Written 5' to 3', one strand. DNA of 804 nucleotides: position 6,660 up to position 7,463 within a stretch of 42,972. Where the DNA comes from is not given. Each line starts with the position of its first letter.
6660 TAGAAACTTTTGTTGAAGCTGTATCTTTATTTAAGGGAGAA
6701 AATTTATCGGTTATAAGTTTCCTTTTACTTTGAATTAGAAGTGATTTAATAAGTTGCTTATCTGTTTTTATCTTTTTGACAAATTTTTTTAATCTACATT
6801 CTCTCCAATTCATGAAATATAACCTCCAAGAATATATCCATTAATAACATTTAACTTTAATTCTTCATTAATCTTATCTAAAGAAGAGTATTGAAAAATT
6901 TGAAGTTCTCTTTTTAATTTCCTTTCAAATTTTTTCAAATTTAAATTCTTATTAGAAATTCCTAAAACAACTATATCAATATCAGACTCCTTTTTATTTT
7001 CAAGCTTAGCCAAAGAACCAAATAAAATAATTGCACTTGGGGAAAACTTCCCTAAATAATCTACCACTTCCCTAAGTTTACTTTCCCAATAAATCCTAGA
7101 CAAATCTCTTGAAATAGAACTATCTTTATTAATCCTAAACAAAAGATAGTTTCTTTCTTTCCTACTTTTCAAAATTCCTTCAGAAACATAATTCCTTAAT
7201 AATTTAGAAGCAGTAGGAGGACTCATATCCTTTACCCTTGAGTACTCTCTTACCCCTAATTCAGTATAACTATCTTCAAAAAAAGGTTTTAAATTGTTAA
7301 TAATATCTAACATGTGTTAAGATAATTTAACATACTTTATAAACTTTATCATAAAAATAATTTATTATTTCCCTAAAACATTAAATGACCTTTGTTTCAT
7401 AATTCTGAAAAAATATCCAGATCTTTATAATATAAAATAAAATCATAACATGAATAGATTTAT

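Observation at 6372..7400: Two-gene wHTH-nucleotidyltransferase/HEPN cassette inserted exactly at the trm5 start, bounded by a perfect 32-bp direct repeat (apparent promoter and operon capture)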

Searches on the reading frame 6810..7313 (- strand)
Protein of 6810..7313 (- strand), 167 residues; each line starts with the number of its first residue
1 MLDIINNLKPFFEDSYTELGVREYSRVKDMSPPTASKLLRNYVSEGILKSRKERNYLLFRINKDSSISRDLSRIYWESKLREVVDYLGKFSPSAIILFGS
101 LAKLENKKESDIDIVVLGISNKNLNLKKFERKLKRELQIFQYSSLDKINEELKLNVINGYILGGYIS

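Call 4: search_protein_families(library=pfam, proteins=[window:6810-7313:-], max_evalue=0.01)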
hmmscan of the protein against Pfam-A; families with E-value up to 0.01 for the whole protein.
window:6810-7313:- (167 aa): 2 families
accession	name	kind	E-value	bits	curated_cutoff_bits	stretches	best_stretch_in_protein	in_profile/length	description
PF18765.7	Polbeta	-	3.2e-08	34.1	26.9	1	86-140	6-67/93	Polymerase beta, Nucleotidyltransferase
PF01909.29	NTP_transf_2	-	4.9e-08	33.7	21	1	80-137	4-65/93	Nucleotidyltransferase domain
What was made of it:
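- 6810..7313 (-): wHTH plus minimal nucleotidyltransferase (MNT) fusion, 167 aa, with an exact GSX10DXD motif (G99 S100 ... D111 x D113). Pfam NTP_transf_2/Polbeta (call 4).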

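Call 19: find_homologous_proteins(query=window:6810-7313:-, max_evalue=0.00001)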
Query window:6810-7313:- (167 aa): 779 proteins with E <= 0.00001 among 864 candidates; the best 120 are listed.
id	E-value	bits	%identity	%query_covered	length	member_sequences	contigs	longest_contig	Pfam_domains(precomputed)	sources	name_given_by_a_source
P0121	6.6e-99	346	100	100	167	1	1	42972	PF18765.8,PF01909.30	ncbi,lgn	-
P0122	1.2e-79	284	77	100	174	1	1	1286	PF18765.8,PF01909.30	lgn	-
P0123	2.7e-70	253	71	100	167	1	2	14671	PF18765.8,PF01909.30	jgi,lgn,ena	-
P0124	1.2e-63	232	64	100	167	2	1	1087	PF18765.8,PF01909.30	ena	-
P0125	3.5e-58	214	60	99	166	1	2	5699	PF18765.8,PF01909.30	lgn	-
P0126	7.3e-58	213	60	100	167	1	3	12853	PF18765.8,PF01909.30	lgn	-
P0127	9.1e-56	206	57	100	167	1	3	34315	PF18765.8,PF01325.26,PF01909.30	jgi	jgi:predicted nucleotidyltransferase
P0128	4.5e-55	204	59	99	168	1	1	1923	PF18765.8,PF01909.30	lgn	-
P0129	1.5e-54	202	57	100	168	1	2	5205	PF18765.8,PF01325.26,PF01909.30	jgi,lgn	-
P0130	6.7e-54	200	57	98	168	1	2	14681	PF18765.8,PF01909.30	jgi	-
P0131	8.6e-54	200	61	100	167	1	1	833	PF18765.8,PF01909.30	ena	-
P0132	3.6e-53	198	59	100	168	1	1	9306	PF18765.8,PF01325.26,PF01909.30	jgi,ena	-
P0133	4.5e-53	197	56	100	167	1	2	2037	PF18765.8,PF01909.30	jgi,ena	jgi:predicted nucleotidyltransferase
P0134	5.8e-53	197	57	98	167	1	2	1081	PF18765.8,PF01909.30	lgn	-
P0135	6.3e-53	197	59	100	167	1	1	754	PF13412.13,PF18765.8,PF01909.30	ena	-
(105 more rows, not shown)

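Call 20: find_encoding_contigs(protein=P0121, flank=4000, max_places=6)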
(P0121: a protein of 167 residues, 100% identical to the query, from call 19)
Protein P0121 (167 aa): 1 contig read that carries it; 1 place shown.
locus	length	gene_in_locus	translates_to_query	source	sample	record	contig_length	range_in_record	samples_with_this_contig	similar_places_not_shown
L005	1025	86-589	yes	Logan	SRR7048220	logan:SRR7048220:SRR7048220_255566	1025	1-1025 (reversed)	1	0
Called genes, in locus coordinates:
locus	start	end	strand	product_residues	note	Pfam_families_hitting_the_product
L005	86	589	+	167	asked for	PF01909:NTP_transf_2, PF18765:Polbeta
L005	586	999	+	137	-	-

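Call 21: find_encoding_contigs(protein=P0123, flank=5000, max_places=4)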
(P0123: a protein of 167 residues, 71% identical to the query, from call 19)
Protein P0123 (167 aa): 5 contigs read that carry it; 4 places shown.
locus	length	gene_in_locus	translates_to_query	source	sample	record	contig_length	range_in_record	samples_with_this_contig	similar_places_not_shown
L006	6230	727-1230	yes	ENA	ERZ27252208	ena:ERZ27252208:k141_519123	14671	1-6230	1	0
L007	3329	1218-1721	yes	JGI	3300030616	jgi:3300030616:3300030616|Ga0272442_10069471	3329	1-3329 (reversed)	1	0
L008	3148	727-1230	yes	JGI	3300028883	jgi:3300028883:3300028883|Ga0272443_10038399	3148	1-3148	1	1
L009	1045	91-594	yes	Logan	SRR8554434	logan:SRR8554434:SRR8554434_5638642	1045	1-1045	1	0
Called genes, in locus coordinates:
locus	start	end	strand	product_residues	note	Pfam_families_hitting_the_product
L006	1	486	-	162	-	?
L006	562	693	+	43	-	-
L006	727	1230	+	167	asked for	PF01909:NTP_transf_2 (weak), PF18765:Polbeta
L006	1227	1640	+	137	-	-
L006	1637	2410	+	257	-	PF25133:TYW2_N_2, PF02475:TRM5-TYW2_MTfase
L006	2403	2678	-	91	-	-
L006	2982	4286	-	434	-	PF01935:DUF87, PF05872:HerA_C (weak), PF00004:AAA (faint), PF05707:Zot (faint)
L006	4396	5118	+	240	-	-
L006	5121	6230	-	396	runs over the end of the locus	PF03215:Rad17, PF05496:RuvB_N, PF13604:AAA_30 (faint), PF20720:nSTAND3 (weak), PF00004:AAA, PF00910:RNA_helicase (faint), PF07728:AAA_5 (weak), PF13173:AAA_14 (weak), +2 more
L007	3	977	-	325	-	?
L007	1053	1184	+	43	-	-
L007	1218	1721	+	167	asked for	PF01909:NTP_transf_2 (weak), PF18765:Polbeta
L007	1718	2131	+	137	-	-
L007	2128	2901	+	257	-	PF25133:TYW2_N_2, PF02475:TRM5-TYW2_MTfase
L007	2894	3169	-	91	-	-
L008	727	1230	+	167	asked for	PF01909:NTP_transf_2 (weak), PF18765:Polbeta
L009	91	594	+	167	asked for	PF01909:NTP_transf_2 (weak), PF18765:Polbeta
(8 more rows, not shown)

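Call 22: find_encoding_contigs(protein=P0122, flank=2000, max_places=3)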
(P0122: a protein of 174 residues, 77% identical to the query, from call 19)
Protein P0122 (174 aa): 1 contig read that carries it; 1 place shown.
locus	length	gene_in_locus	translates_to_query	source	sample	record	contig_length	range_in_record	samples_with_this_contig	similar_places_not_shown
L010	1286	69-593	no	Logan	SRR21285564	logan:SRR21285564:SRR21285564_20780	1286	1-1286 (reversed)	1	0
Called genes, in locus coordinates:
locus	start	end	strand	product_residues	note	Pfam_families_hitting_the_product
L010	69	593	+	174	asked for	PF01909:NTP_transf_2, PF18765:Polbeta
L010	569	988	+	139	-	-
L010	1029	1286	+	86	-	?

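Call 29: find_related_loci(query=A1, collection=genome_contigs, flank=4000)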
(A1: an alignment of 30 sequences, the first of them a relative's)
Query A1 (167 aa) in genome_contigs; peptide patterns used: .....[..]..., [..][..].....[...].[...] (x = any residue, [..] = any of these).
132 stretches matched a pattern; 68 encode a relative of the query (tblastn E <= 1e-3); 68 distinct loci.
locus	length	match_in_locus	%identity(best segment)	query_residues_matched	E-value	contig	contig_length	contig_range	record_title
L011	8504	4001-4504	56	1-167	1e-59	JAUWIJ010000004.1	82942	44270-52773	MAG: archaeon isolate CSMAG_2291 CSMAG_2291_k127_3540361_length_82942_cov_59.6843, whole genome shotgun sequence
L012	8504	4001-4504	57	1-166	4e-58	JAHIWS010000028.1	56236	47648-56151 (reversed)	MAG: Nanoarchaeota archaeon isolate MM_PW_MetaG.mb.9 MM_PW_MetaG.mb.9_k141_760190, whole genome shotgun sequence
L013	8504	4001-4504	56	1-167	1e-57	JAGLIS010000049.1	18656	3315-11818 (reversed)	MAG: Candidatus Pacearchaeota archaeon isolate RS_3_14 ROV157_3.bin.14.fa_49, whole genome shotgun sequence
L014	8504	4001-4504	54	1-167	1e-56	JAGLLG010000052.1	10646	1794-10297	MAG: Candidatus Pacearchaeota archaeon isolate RS_5_10 ROV157_5.bin.10.fa_52, whole genome shotgun sequence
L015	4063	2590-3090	54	1-166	1e-56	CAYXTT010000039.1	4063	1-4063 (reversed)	MAG TPA_asm: Candidatus Woesearchaeota archaeon isolate SRP178699_co1_601 genome assembly, contig: NODE_33926_length_406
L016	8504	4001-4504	52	1-166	2e-55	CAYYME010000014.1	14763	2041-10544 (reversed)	MAG TPA_asm: Candidatus Woesearchaeota archaeon isolate binchicken_co228_478 genome assembly, contig: NODE_5829_length_1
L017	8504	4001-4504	56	1-167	1e-55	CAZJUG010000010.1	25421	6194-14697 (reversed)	MAG TPA_asm: Candidatus Woesearchaeota archaeon isolate binchicken_co27_484 genome assembly, contig: NODE_3401_length_25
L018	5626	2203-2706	54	1-166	4e-55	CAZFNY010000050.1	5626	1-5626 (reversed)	MAG TPA_asm: Candidatus Woesearchaeota archaeon isolate binchicken_co387_150 genome assembly, contig: NODE_20836_length_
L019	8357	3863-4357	53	1-164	1e-54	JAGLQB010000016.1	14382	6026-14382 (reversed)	MAG: Candidatus Pacearchaeota archaeon isolate RS_8_33 ROV157_8.bin.33.fa_16, whole genome shotgun sequence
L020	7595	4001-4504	57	1-167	5e-54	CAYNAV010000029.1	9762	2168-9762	MAG TPA_asm: Candidatus Woesearchaeota archaeon isolate SRP178699_co1_438 genome assembly, contig: NODE_9626_length_9762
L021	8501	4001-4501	51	1-166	4e-54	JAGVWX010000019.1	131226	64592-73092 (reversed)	Candidatus Pacearchaeota archaeon isolate RIFCSPHIGHO2_01_FULL_39_44 rifcsphigho2_01_scaffold_612, whole genome shotgun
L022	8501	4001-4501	53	1-166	1e-53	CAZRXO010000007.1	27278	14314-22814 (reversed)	MAG TPA_asm: Candidatus Woesearchaeota archaeon isolate SRP178699_co3_436 genome assembly, contig: NODE_498_length_27278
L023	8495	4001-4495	50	1-164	6e-53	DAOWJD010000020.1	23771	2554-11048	MAG TPA_asm: Nanoarchaeota archaeon isolate CSMAG_2060 CSMAG_2060_k141_2661000_length_23771_cov_24.9955, whole genome sh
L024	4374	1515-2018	54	1-166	1e-52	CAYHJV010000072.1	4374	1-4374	MAG TPA_asm: Candidatus Woesearchaeota archaeon isolate ERP119705_co13_522 genome assembly, contig: NODE_25595_length_43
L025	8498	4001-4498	52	1-164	2e-52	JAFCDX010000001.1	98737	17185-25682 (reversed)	Candidatus Woesearchaeota archaeon isolate Meg22_1012_Bin_171 Meg22_1012_Bin_171_scaffold_160, whole genome shotgun sequ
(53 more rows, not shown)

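Call 31: find_encoding_contigs(protein=P0126, flank=4000, max_places=3)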
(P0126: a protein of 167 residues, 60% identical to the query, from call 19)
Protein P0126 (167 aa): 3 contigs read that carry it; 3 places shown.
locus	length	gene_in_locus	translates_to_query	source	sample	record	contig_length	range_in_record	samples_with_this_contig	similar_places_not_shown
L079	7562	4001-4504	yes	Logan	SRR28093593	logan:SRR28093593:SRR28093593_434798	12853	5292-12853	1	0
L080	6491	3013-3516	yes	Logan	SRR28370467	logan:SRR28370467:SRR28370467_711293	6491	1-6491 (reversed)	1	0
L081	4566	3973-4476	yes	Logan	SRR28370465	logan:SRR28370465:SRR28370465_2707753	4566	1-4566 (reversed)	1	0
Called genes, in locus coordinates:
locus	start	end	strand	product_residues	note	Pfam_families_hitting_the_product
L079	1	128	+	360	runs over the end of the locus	-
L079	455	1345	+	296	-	PF01380:SIS (faint), PF10432:bact-PGI_C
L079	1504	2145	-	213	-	PF11969:DcpS_C, PF01230:HIT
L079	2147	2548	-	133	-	-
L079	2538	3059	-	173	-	PF01909:NTP_transf_2, PF18765:Polbeta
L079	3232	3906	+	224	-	-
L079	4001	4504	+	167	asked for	PF01909:NTP_transf_2, PF18765:Polbeta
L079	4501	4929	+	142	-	-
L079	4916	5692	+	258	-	-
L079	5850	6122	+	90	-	PF00736:EF1_GNE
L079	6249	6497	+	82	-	PF04014:MazE_antitoxin (weak)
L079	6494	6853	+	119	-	PF01850:PIN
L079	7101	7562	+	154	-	?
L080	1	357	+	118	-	?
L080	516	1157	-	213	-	PF11969:DcpS_C, PF01230:HIT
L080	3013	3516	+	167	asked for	PF01909:NTP_transf_2, PF18765:Polbeta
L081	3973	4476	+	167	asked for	PF01909:NTP_transf_2, PF18765:Polbeta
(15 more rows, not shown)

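Call 32: find_encoding_contigs(protein=P0125, flank=4000, max_places=3)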
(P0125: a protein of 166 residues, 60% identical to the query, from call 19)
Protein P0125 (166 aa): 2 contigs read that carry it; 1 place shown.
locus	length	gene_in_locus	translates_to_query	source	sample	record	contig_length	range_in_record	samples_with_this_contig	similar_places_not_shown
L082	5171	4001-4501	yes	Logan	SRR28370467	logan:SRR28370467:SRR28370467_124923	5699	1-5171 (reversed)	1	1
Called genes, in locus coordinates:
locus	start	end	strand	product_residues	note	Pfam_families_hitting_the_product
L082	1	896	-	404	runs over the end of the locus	-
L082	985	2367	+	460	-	-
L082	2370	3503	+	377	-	-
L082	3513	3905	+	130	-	-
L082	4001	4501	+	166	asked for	PF01909:NTP_transf_2 (weak), PF18765:Polbeta (weak)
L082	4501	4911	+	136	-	-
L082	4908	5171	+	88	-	?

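Call 82: predict_structure(alignment_id=A1)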
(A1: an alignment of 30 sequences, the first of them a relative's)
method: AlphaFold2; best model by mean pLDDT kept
length: 167 residues; sequences in the alignment: 30
mean_pLDDT: 94.7   pTM: 0.86
mean pLDDT of the five models: 94.7, 93.6, 93.2, 87.2, 64.4
residues with pLDDT >= 90: 153; 70-90: 14; 50-70: 0; < 50: 0
segments of 3 or more residues with pLDDT < 50: none
pLDDT, mean of each block of 10 residues (from residue 1): 91 97 96 97 97 93 96 96 97 95 94 95 93 95 93 91 91
secondary structure, 60 per line:
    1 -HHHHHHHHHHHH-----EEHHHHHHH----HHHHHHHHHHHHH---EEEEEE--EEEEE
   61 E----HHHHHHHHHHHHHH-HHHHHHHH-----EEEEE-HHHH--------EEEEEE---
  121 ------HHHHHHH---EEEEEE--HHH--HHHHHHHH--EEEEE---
elements in order: H2-13 H21-27 H32-44 E48-53 E56-61 H66-79 H81-88 E94-98 H100-103 E112-117 H127-133 E137-142 H150-157 E160-164

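Call 85: fold_search(model_id=the predicted structure, library=pdb)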
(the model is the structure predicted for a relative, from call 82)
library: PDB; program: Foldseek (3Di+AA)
matches with E <= 10: 1476; with E <= 0.001: 0
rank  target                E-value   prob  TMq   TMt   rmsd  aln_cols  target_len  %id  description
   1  8xeo_B                1.7e-03  1.00  0.33  0.52   4.0        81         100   23  Crystal structure of MNT antitoxin (released 2024-12-18)
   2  7bxo_E                2.1e-03  1.00  0.40  0.52   3.5        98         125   26  Crystal structure of the toxin-antitoxin with AMP-PNP (released 2020-09-30)
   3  8xeh_E                3.7e-03  1.00  0.34  0.49   4.9       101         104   20  Crystal structure of HEPN-MNT complex (released 2024-12-18)
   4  7bxo_A                4.1e-03  1.00  0.40  0.52   3.5        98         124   26  Crystal structure of the toxin-antitoxin with AMP-PNP (released 2020-09-30)
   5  2rff                  4.1e-03  0.99  0.33  0.44   5.8       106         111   19  Crystal structure of a putative nucleotidyltransferase (NP_343093.1) from Sulfolobus solfataricus at 1.40 A resolution (released 2007-10-16)
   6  9ff3                  4.9e-03  1.00  0.34  0.32   5.4        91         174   14  The structure of delta-ScoC, a global regulator protein from Geobacillus kaustophilus T-1 (released 2025-06-04)
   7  3gw2                  5.6e-03  1.00  0.32  0.54   4.5        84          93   24  Crystal structure of possible transcriptional regulatory protein (fragment 1-100) from Mycobacterium bovis. Northeast St (released 2009-04-21)
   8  4hw0_C                5.6e-03  1.00  0.37  0.61   4.5        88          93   16  Crystal structure of Sso10a-2, a DNA-binding protein from Sulfolobus solfataricus (released 2013-10-30)
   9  3cta                  5.6e-03  1.00  0.40  0.36   4.2        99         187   11  Crystal structure of riboflavin kinase from Thermoplasma acidophilum (released 2008-04-29)
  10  5trd_B                5.9e-03  1.00  0.40  0.32   4.0        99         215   11  Structure of RbkR (Riboflavin Kinase) from Thermoplasma acidophilum determined in complex with CTP and its cognate DNA (released 2016-11-23)
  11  8xeo_A                6.3e-03  1.00  0.39  0.59   4.0        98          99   21  Crystal structure of MNT antitoxin (released 2024-12-18)
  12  9e6a_A                6.3e-03  1.00  0.32  0.23   7.7       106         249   13  Pseudomonas putida KT2440 IclR-type transcription factor (PP_2609) (released 2025-11-12)
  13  1r23_A                6.7e-03  1.00  0.35  0.54   4.4        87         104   15  Crystal structure of the cyanobacterial metallothionein repressor SmtB in the Zn1-form (one Zn(II) per dimer) (released 2004-05-18)
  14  3eco_A                6.7e-03  1.00  0.38  0.46   3.0        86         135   14  Crystal structure of MepR, a transcription regulator of the Staphylococcus aureus multidrug efflux pump MepA (released 2009-02-10)
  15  9e6a_B                6.7e-03  1.00  0.33  0.24   7.4       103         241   14  Pseudomonas putida KT2440 IclR-type transcription factor (PP_2609) (released 2025-11-12)
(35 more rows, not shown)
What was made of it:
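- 6810..7313 (-): AlphaFold2 model with pLDDT 94.7; the C-terminal half matches MNT antitoxins (8xeo, 7bxo) and the N-terminal half matches wHTH repressors (calls 82, 85).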

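Call 86: search_protein_families(library=padloc, proteins=[window:6810-7313:-], max_evalue=0.01)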
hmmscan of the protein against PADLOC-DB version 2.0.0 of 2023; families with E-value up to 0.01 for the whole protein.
window:6810-7313:- (167 aa): 11 families
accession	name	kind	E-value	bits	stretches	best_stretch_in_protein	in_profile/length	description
PDLC04368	PDC-M05A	-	2.8e-12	44.9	1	11-144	22-163/201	-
PDLC04369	PDC-M05A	-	4.2e-11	40.9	1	7-139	18-154/201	-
PDLC04906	PDC-S09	-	1.7e-07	29.5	1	80-145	11-83/98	-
PDLC04904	PDC-S09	-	1.5e-06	26.3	1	79-134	12-68/104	-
PDLC04903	PDC-S09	-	5.1e-06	24.7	1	94-117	28-51/108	-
PDLC04902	PDC-S09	-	5.3e-06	24.7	1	80-137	9-68/97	-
PDLC04907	PDC-S09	-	3.9e-05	21.8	1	89-117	24-52/114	-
PDLC04778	PDC-M70A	-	0.00047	17.6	1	78-137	34-92/355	-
PDLC04905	PDC-S09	-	0.0027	16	1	89-138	18-67/101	-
PDLC04372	PDC-M05A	-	0.0054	15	1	46-118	26-102/167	-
PDLC04901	PDC-S09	-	0.0094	14.7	0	83-121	12-50/126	-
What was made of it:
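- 6810..7313 (-): PADLOC PDC-M05A, E = 2.8e-12 (call 86).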

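Call 87: search_protein_families(library=ncbifam, proteins=[window:6810-7313:-], max_evalue=0.01)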
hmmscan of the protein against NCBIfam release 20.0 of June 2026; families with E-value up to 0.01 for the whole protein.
window:6810-7313:- (167 aa): 2 families
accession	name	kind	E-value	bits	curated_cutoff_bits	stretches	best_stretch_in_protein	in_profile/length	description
NF047752.1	MntA_antitoxin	equivalog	5.2e-07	29.5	60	1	90-138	5-54/106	type VII toxin-antitoxin system MntA family adenylyltransferase antitoxin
NF051895.1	anti_phage_HalB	equivalog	0.0081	15.8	190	0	94-116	1-23/211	anti-phage Hailong system nucleotidyltransferase HalB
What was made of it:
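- Closest known: Type VII HepT/MntA. Different: The NCBIfam MntA model scores below its cut-off (29.5 against 60 bits; call 87).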
